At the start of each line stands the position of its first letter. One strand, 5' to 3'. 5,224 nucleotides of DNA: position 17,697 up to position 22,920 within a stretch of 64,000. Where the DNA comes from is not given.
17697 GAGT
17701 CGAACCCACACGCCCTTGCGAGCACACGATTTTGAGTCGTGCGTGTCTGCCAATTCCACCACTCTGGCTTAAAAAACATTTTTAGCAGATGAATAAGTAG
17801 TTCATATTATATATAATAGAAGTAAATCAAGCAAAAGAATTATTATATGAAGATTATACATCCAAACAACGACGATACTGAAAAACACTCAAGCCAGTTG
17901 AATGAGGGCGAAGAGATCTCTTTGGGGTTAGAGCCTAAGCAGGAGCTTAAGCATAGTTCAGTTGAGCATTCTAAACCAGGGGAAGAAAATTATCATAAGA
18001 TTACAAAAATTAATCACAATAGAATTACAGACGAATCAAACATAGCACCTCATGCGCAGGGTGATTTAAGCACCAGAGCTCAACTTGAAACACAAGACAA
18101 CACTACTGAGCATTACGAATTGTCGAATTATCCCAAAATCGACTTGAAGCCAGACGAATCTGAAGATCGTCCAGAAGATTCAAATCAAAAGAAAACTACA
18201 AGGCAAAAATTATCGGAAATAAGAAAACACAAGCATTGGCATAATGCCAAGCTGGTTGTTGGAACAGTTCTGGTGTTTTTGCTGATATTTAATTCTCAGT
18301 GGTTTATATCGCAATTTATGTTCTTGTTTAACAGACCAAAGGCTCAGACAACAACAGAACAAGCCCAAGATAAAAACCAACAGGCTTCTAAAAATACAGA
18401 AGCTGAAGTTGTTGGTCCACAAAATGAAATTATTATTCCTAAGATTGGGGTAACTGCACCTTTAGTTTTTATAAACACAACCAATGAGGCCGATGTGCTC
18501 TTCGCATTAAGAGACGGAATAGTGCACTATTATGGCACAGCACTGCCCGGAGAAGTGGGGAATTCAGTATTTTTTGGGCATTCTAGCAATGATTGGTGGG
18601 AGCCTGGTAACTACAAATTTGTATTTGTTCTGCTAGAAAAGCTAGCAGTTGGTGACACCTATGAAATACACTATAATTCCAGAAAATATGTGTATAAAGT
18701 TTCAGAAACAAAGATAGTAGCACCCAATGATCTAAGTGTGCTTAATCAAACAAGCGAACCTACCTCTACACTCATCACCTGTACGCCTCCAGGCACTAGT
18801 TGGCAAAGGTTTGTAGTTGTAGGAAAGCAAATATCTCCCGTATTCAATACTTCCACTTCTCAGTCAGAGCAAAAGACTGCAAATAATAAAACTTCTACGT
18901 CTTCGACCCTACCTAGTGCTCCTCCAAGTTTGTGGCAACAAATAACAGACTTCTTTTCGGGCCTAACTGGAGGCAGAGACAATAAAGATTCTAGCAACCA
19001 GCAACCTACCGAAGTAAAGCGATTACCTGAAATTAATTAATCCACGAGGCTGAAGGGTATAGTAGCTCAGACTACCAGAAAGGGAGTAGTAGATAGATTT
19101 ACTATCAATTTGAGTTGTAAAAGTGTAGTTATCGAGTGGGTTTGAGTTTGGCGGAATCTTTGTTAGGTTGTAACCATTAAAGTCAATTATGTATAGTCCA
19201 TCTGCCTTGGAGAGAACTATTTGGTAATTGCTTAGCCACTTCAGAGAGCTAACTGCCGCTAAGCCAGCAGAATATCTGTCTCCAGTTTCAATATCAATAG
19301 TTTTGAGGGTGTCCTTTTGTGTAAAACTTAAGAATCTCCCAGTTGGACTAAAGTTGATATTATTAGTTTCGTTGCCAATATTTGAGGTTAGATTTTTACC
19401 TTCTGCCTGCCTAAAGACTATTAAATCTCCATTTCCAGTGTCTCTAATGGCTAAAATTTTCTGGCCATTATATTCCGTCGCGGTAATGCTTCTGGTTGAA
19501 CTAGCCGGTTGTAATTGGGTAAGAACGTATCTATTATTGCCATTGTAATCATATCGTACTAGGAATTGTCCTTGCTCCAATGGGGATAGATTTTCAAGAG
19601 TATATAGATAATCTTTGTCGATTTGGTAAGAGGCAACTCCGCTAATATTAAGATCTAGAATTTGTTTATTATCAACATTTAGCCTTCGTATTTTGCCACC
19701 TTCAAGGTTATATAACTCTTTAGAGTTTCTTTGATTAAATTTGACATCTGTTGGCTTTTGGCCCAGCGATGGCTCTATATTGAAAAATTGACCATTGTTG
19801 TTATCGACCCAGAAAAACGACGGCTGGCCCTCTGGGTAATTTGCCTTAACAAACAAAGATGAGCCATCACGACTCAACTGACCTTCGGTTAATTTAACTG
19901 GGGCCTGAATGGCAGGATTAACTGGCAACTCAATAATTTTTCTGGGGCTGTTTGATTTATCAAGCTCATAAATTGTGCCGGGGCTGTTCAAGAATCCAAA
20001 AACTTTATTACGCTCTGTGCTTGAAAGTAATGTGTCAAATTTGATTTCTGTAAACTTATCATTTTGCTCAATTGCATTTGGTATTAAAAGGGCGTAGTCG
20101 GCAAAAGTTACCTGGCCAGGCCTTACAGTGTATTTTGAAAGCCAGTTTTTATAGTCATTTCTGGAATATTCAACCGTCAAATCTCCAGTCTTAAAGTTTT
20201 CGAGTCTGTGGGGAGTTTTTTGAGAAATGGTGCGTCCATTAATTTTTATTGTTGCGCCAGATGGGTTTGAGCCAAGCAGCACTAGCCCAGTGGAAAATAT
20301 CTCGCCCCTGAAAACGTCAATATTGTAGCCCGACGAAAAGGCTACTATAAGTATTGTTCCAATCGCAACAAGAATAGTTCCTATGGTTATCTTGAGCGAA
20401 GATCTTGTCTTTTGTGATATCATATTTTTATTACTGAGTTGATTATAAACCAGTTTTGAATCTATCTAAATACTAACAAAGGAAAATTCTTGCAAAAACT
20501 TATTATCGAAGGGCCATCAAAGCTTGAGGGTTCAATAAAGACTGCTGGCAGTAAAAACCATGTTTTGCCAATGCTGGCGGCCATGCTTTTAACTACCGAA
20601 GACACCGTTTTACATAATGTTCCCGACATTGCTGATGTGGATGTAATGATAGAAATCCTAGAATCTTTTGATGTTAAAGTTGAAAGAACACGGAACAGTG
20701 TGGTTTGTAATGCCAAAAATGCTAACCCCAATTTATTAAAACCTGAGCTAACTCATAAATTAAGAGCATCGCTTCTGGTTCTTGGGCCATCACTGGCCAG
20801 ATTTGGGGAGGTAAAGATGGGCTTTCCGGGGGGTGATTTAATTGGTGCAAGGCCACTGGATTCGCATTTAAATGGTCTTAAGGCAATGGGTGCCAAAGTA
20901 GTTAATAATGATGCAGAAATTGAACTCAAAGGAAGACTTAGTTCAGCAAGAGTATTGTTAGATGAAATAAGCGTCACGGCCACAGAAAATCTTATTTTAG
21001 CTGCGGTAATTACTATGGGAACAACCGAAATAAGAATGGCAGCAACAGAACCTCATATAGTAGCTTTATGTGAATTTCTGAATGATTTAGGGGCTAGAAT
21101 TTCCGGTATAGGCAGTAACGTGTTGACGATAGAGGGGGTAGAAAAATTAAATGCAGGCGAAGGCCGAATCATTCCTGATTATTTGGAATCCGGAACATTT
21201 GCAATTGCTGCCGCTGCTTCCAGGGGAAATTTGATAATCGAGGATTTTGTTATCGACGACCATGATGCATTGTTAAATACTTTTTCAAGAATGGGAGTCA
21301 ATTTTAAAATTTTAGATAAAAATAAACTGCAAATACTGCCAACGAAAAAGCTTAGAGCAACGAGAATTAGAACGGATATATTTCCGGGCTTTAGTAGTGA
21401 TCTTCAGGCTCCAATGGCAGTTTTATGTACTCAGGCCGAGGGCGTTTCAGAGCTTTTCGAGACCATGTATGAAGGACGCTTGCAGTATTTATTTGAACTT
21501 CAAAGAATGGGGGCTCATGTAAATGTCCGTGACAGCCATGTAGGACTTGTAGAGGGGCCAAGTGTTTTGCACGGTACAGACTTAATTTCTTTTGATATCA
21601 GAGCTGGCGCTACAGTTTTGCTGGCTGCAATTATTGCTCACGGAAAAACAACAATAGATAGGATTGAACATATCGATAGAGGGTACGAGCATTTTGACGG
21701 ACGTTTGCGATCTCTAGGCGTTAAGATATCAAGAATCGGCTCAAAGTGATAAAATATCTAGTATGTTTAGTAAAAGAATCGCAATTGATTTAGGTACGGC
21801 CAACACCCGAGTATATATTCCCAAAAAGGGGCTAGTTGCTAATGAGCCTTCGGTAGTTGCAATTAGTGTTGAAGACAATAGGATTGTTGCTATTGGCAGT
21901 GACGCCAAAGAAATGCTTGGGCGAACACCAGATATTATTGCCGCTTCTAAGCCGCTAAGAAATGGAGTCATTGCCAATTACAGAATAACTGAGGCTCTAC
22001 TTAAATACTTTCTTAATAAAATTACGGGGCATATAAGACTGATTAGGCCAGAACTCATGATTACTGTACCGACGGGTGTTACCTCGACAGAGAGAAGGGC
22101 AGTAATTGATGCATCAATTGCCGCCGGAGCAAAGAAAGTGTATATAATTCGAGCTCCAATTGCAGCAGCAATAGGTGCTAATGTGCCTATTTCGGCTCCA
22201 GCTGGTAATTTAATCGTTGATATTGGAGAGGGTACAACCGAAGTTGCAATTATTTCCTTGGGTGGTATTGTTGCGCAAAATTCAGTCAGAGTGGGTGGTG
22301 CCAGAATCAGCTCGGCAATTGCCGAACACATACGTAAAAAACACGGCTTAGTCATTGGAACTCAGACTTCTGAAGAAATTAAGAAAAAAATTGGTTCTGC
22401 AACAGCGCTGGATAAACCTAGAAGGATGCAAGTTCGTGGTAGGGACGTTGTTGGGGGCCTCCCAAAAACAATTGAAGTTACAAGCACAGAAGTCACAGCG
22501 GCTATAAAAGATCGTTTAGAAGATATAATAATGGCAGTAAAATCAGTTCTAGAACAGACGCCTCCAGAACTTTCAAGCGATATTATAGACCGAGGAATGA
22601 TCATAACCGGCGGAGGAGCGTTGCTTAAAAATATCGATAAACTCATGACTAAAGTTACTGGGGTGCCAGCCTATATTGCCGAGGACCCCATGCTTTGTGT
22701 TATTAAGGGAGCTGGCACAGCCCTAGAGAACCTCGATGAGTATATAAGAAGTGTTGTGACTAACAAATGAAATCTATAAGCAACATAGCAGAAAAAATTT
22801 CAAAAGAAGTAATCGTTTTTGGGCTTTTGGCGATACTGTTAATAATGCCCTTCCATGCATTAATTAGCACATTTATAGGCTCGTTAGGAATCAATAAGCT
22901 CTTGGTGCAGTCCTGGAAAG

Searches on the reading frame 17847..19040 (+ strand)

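Call 19: search_protein_families(library=pfam, proteins=[window:17847-19040:+], max_evalue=0.0001)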
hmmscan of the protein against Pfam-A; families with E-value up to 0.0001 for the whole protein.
window:17847-19040:+ (397 aa): 1 family
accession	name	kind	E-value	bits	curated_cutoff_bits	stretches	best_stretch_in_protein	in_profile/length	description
PF04203.18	Sortase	-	2.4e-22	79.4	26.6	1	195-327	1-123/125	Sortase domain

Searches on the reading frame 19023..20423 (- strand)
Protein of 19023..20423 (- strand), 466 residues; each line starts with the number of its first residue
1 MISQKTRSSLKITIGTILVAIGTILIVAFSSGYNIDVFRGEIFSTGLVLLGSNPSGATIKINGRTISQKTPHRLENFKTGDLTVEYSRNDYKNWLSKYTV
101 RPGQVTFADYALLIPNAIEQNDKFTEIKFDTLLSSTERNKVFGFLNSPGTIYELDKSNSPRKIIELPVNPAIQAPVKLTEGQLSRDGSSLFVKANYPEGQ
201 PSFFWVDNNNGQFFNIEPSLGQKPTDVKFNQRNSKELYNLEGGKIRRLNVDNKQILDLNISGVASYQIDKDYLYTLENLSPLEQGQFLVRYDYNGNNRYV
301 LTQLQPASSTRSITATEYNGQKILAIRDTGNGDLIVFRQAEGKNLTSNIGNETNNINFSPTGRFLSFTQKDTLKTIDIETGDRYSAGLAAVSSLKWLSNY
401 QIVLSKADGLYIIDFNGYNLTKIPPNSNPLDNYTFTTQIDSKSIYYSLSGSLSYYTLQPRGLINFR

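Call 19: search_protein_families(library=pfam, proteins=[window:19023-20423:-], max_evalue=0.0001)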
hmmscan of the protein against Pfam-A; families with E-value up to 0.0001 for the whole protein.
window:19023-20423:- (466 aa): 1 family
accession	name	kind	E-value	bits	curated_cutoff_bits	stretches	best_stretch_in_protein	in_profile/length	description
PF08308.17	PEGA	-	1.2e-08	35.1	20.8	1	48-112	4-67/71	PEGA domain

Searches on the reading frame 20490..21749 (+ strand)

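Call 20: search_protein_families(library=pfam, proteins=[window:20490-21749:+], max_evalue=0.0001)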
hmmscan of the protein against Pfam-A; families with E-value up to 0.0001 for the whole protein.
window:20490-21749:+ (419 aa): 1 family
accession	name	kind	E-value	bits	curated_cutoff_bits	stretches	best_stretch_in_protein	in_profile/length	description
PF00275.25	EPSP_synthase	-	8.6e-78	262.3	22.8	1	7-404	2-415/417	EPSP synthase (3-phosphoshikimate 1-carboxyvinyltransferase)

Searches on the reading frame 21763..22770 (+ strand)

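Call 20: search_protein_families(library=pfam, proteins=[window:21763-22770:+], max_evalue=0.0001)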
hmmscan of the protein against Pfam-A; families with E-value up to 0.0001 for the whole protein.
window:21763-22770:+ (335 aa): 5 families
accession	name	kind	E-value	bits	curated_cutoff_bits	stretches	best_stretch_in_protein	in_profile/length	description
PF06723.19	MreB_Mbl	-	1.3e-127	425.7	27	1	4-327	2-325/327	MreB/Mbl protein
PF14450.12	FtsA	-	2.6e-13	50.9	31.8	1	151-308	2-112/127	Cell division protein FtsA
PF00022.25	Actin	-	9.6e-09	34.7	27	1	6-202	7-199/410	Actin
PF00012.26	HSP70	-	4.5e-07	28.9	20.6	1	98-303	136-354/599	Hsp70 protein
PF21522.3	MreB-like_C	-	9.8e-05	23.4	27.8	0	151-209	1-63/123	Archaeal actin homologue MreB-like, C-terminal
